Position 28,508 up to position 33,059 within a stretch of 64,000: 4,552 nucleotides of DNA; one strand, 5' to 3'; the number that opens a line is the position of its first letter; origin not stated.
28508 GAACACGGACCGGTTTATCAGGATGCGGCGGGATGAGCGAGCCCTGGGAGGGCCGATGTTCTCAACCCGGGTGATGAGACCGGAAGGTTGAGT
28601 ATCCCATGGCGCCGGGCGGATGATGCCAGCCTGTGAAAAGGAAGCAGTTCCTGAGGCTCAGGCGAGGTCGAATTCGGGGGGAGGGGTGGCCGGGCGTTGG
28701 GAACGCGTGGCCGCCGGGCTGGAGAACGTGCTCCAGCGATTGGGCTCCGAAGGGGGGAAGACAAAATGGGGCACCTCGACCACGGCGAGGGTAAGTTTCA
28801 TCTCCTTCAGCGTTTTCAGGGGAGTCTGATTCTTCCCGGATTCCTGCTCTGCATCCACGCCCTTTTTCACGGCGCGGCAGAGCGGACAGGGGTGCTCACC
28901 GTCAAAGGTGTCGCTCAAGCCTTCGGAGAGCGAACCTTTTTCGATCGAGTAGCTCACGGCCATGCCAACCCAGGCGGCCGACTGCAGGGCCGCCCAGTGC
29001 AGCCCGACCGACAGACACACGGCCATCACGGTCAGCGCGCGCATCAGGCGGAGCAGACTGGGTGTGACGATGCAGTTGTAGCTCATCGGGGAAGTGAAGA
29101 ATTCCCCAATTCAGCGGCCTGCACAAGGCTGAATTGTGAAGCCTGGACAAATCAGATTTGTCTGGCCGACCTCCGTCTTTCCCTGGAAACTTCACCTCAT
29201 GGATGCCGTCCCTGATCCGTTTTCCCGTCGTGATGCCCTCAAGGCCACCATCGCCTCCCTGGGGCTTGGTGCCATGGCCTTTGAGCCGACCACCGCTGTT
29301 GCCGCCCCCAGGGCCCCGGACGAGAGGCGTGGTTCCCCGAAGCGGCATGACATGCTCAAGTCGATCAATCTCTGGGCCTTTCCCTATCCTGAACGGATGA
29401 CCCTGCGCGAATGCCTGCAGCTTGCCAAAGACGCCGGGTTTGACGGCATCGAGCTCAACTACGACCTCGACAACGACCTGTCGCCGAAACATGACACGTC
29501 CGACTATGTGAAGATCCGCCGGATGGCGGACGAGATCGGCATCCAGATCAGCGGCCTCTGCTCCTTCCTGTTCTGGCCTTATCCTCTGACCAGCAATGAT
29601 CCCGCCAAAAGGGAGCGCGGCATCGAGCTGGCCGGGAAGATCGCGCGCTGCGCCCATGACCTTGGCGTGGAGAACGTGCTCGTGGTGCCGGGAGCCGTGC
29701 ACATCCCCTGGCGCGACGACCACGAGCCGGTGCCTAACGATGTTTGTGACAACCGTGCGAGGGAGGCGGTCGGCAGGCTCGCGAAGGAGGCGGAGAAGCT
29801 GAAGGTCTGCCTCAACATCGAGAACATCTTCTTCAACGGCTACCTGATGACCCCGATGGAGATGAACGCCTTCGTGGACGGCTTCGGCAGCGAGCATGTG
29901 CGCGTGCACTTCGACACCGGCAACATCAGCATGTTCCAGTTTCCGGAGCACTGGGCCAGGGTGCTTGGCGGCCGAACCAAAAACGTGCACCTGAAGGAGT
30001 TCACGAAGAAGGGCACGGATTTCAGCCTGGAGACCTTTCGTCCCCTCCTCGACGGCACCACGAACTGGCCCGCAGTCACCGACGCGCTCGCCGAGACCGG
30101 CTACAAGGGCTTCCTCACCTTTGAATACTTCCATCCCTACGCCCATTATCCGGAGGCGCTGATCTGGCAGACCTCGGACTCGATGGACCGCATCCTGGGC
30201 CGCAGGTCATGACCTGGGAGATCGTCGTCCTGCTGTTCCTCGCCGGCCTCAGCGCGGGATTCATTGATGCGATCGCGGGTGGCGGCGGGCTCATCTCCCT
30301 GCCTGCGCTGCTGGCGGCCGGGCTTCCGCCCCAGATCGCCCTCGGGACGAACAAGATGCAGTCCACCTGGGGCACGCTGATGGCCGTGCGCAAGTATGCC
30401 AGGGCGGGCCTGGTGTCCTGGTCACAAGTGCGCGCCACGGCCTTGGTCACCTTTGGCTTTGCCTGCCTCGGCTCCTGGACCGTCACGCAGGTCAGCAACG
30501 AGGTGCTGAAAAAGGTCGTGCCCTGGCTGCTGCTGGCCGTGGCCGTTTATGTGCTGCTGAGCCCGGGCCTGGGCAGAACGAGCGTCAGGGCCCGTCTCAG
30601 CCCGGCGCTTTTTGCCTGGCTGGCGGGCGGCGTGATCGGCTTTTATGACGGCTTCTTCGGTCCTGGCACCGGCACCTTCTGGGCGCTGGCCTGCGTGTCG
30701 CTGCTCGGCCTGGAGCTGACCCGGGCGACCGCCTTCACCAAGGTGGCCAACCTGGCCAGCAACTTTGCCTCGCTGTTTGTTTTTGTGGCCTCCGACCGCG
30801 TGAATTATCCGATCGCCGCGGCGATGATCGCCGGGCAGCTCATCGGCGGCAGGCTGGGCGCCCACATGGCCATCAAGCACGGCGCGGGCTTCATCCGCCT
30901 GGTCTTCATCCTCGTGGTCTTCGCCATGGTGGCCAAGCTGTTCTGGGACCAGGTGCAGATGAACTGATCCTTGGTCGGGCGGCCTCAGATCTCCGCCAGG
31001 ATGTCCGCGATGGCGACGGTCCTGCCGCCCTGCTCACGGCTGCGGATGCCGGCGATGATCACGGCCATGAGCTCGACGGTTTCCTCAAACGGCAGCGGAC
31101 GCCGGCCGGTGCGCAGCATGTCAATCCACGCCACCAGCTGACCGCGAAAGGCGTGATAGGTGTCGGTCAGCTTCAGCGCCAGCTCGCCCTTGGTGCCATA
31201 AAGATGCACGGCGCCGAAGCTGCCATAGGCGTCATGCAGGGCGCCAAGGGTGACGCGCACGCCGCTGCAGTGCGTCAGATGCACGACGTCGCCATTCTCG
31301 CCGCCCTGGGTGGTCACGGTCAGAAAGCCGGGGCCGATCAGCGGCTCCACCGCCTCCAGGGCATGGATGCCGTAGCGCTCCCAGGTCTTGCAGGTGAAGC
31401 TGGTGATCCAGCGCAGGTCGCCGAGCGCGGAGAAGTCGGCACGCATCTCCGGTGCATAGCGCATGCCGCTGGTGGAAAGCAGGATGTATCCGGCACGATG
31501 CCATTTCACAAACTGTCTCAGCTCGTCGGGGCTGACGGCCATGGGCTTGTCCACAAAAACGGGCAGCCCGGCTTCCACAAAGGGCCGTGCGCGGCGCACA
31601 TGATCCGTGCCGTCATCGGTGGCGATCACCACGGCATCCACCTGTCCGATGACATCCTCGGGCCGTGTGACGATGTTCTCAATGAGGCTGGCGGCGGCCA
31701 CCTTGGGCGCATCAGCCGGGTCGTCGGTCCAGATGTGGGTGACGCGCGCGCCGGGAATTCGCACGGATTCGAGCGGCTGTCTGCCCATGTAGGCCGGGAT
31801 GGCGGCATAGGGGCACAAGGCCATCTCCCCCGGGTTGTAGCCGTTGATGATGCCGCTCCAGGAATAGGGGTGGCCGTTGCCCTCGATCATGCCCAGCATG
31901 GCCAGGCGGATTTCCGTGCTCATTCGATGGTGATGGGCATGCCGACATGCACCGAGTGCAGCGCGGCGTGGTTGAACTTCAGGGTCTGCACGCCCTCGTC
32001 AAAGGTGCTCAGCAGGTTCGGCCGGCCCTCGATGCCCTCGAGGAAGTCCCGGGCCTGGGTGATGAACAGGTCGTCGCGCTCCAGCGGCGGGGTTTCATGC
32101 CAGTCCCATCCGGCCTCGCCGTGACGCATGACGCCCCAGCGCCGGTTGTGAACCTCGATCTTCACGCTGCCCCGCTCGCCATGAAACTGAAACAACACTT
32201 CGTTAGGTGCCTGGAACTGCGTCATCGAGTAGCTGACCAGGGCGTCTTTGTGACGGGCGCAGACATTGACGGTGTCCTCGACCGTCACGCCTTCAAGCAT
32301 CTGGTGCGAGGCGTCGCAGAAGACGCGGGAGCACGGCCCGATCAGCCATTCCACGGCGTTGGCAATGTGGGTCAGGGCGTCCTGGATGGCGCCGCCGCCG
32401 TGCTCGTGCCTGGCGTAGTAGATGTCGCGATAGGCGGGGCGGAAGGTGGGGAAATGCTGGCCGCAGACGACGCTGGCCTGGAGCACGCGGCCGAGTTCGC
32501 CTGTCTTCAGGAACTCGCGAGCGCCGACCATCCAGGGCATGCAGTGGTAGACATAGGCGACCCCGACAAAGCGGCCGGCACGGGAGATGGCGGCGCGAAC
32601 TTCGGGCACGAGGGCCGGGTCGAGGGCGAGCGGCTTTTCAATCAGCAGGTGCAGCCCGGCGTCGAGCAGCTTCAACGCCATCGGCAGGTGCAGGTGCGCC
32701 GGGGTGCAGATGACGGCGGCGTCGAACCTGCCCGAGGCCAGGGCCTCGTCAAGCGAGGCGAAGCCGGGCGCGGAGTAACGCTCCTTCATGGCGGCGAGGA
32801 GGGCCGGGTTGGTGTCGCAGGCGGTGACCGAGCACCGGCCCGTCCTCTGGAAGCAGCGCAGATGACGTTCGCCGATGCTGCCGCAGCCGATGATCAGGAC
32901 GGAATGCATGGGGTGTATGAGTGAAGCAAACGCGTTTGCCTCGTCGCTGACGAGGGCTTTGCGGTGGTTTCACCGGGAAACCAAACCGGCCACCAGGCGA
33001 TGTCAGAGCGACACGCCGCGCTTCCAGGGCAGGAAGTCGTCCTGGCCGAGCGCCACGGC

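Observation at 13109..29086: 16-kb co-directional cluster coupling Cu/haem redox genes to three giant secreted proteins: candidate undescribed envelope system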

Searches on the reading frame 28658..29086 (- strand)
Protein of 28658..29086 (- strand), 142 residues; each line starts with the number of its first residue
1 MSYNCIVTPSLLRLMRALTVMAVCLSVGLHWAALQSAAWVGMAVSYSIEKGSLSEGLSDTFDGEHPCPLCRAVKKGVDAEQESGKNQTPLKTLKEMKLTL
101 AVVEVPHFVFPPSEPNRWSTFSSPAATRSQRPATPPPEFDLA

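Call 4: search_protein_families(library=pfam, proteins=[window:28658-29086:-], max_evalue=0.01)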
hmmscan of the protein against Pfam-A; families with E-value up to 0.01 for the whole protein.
window:28658-29086:- (142 aa): 0 families

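Call 5: search_protein_families(library=ncbifam, proteins=[window:28658-29086:-], max_evalue=0.01)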
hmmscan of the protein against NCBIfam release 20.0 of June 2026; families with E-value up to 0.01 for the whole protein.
window:28658-29086:- (142 aa): 0 families

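Call 18: find_homologous_proteins(query=window:28658-29086:-, max_evalue=0.001)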
Query window:28658-29086:- (142 aa): 236 proteins with E <= 0.001 among 253 candidates; the best 120 are listed.
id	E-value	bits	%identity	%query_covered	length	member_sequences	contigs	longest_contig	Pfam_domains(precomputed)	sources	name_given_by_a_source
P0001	1.4e-81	289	92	100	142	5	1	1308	-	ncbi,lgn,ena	-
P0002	1.4e-76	273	91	90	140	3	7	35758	-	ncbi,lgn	-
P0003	9.9e-75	267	88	97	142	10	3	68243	-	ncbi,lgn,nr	ncbi:MAG: hypothetical protein CJBNEKGG_02403 [Prosthecobacter sp.]|nr:hypothetical protein [Prosthe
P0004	1.2e-58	215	72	98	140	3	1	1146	-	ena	-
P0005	5.8e-57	209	73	87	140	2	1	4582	-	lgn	-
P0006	9.2e-50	186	64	91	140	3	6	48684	-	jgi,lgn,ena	jgi:hypothetical protein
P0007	1.2e-49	186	62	98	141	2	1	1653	-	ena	-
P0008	6.4e-49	183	62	89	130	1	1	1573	-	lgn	-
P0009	9.2e-49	183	65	89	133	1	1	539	-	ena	-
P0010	1.6e-48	182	67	89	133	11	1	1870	-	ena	-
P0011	3.6e-48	181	63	89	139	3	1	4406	-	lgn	-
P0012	1.2e-47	179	62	97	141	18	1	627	-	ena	-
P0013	1.2e-47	179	61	89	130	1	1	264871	-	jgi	jgi:hypothetical protein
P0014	2.3e-47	178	63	89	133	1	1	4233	-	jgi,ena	-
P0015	2.3e-47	178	63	89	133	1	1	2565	-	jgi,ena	-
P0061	1.3e-32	130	51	87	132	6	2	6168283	-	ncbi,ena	-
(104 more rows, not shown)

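Call 19: find_encoding_contigs(protein=P0061, flank=10000, max_places=3)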
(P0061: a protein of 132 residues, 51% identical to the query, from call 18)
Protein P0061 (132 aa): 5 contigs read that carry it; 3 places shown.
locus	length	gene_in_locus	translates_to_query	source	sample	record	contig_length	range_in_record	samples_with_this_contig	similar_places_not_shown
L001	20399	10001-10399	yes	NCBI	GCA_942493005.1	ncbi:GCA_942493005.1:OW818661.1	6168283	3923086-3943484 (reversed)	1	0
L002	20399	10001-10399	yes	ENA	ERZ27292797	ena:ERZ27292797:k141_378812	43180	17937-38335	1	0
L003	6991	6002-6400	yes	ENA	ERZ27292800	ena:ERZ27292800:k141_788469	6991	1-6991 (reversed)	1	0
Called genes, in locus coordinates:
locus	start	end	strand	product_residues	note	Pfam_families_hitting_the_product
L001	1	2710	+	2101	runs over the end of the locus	PF05345:He_PIG, PF00160:Pro_isomerase, PF07679:I-set (weak), PF13927:Ig_3 (weak), PF05345:He_PIG, PF13927:Ig_3 (weak), PF07679:I-set (weak), PF13927:Ig_3, +5 more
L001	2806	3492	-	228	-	PF00657:Lipase_GDSL (weak), PF13472:Lipase_GDSL_2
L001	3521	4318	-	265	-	PF13229:Beta_helix, PF05048:NosD (weak)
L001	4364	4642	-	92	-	-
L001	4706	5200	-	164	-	PF01325:Fe_dep_repress, PF02742:Fe_dep_repr_C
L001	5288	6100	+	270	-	PF13557:Phenol_MetA_deg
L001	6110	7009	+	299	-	PF01297:ZnuA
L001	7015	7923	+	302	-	PF00005:ABC_tran, PF02463:SMC_N (weak), PF13304:AAA_21 (faint)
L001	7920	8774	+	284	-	PF00950:ABC-3, PF01032:FecCD (weak)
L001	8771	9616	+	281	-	PF00950:ABC-3, PF01032:FecCD (weak)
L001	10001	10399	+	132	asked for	-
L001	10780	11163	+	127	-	-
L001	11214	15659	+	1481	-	PF10282:Lactonase, PF03150:CCP_MauG (faint), PF07679:I-set (weak), PF13895:Ig_2 (faint), PF13927:Ig_3, PF07679:I-set (weak), PF13927:Ig_3 (weak), PF05345:He_PIG (weak)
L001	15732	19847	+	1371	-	PF18252:Cu_bind_CorA (faint), PF07679:I-set, PF13927:Ig_3, PF05345:He_PIG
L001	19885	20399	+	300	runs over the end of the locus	-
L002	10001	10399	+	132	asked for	-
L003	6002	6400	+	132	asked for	-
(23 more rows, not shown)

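Call 20: find_encoding_contigs(protein=P0013, flank=10000, max_places=3)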
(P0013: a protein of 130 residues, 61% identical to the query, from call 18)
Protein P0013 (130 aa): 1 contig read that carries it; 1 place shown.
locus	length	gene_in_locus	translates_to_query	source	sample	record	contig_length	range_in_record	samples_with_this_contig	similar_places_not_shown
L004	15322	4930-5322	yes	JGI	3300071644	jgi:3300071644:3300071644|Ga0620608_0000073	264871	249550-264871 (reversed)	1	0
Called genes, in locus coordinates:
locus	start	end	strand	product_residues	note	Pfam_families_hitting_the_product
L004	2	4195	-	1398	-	?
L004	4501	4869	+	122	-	-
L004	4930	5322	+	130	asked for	-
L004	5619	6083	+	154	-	PF00034:Cytochrom_C, PF13442:Cytochrome_CBB3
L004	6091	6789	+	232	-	PF00034:Cytochrom_C, PF13442:Cytochrome_CBB3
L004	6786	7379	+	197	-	PF13442:Cytochrome_CBB3, PF00034:Cytochrom_C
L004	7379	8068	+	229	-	PF02630:SCO1-SenC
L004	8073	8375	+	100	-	PF00403:HMA (weak)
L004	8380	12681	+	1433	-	PF10282:Lactonase (faint), PF07679:I-set (faint), PF13895:Ig_2 (faint), PF13927:Ig_3 (weak), PF05345:He_PIG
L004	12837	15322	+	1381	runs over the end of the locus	PF18252:Cu_bind_CorA (faint), PF07679:I-set (weak), PF13895:Ig_2 (faint), PF13927:Ig_3, PF05345:He_PIG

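Call 36: search_protein_families(library=pfam, proteins=[window:28658-29086:-], max_evalue=10)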
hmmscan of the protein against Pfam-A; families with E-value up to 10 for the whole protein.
window:28658-29086:- (142 aa): 0 families

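Call 74: search_solved_structures(query=A4, max_evalue=10, show_alignments=2)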
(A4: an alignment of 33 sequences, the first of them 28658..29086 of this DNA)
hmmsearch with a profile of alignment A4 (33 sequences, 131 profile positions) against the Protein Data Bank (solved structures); distinct sequences matched with E-value up to 10: 3.
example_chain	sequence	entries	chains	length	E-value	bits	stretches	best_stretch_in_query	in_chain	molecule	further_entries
9evt_U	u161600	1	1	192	1.2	12.3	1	58-129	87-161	Small ribosomal subunit protein mS23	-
9evs_U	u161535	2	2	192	1.3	12.2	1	58-129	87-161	mS23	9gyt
1emz_A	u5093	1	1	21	1.8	11.8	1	19-37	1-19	ENVELOPE GLYCOPROTEIN E1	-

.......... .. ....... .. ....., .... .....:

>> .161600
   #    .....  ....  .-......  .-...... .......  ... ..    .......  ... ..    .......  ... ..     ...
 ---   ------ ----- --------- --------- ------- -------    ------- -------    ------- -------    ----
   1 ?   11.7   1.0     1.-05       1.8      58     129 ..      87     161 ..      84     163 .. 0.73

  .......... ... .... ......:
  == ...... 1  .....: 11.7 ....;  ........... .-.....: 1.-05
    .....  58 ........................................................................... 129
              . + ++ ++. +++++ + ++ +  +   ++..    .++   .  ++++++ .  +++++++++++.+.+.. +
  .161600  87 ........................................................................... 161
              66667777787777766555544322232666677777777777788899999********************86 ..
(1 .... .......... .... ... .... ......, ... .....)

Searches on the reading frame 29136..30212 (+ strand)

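Call 6: search_protein_families(library=pfam, proteins=[window:29136-30212:+], max_evalue=0.01)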
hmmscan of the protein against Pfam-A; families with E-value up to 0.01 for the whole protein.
window:29136-30212:+ (358 aa): 1 family
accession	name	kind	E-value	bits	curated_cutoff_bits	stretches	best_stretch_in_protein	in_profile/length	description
PF01261.30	AP_endonuc_2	-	9.3e-44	150.4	31.1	1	94-343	1-244/249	Xylose isomerase-like TIM barrel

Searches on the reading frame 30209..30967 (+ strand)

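Call 6: search_protein_families(library=pfam, proteins=[window:30209-30967:+], max_evalue=0.01)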
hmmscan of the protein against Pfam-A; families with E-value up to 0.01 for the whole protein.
window:30209-30967:+ (252 aa): 1 family
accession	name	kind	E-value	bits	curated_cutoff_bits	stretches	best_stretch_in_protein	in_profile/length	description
PF01925.25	TauE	-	5.2e-51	174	32.6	1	9-244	1-237/237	Sulfite exporter TauE/SafE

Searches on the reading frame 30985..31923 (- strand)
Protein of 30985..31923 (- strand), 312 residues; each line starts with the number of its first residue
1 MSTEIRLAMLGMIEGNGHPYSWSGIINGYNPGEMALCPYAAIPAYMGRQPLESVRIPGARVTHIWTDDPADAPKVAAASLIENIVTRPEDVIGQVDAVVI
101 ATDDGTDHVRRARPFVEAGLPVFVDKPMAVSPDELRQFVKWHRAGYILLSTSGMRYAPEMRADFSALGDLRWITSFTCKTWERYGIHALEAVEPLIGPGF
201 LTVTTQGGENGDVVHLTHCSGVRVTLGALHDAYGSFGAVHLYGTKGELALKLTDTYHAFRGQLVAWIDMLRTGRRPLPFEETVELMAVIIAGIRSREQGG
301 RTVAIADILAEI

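Call 6: search_protein_families(library=pfam, proteins=[window:30985-31923:-], max_evalue=0.01)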
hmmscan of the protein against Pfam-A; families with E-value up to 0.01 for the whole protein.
window:30985-31923:- (312 aa): 1 family
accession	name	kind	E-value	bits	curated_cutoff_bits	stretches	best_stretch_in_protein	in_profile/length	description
PF01408.29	GFO_IDH_MocA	-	6.1e-10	40.3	24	1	51-140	16-107/120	Oxidoreductase family, NAD-binding Rossmann fold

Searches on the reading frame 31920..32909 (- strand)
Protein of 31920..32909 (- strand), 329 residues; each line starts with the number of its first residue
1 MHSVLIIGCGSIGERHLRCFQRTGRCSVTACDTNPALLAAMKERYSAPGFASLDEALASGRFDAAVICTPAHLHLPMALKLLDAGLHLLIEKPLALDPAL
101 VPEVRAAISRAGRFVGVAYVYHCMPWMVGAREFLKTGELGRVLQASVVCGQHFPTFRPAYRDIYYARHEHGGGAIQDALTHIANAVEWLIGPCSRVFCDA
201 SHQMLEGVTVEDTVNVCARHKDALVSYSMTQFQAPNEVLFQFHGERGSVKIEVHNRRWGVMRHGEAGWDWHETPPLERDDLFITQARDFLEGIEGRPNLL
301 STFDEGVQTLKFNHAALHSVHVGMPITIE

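Call 6: search_protein_families(library=pfam, proteins=[window:31920-32909:-], max_evalue=0.01)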
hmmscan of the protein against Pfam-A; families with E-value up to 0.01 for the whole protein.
window:31920-32909:- (329 aa): 8 families
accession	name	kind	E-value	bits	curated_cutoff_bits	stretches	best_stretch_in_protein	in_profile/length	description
PF01408.29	GFO_IDH_MocA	-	7.8e-21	75.4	24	1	4-119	3-120/120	Oxidoreductase family, NAD-binding Rossmann fold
PF22725.1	GFO_IDH_MocA_C3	-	8e-18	65.1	27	1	130-249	4-123/124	GFO/IDH/MocA C-terminal domain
PF02894.22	GFO_IDH_MocA_C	-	4.6e-10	40.1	22.9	1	131-327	1-217/218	Oxidoreductase family, C-terminal alpha/beta domain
PF22685.1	Gal80p_C-like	-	0.00044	20.9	29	1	125-254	1-123/152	Gal80p, C-terminal domain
PF13649.12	Methyltransf_25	-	0.0013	19.9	27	1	4-73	1-77/97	Methyltransferase domain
PF03807.23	F420_oxidored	-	0.0034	18.4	21.6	1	4-72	2-70/94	NADP oxidoreductase coenzyme F420-dependent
PF08241.18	Methyltransf_11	-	0.0047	18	21.2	0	7-69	3-68/95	Methyltransferase domain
PF02629.25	CoA_binding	-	0.0087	17.2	22.3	0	2-88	4-90/97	CoA binding domain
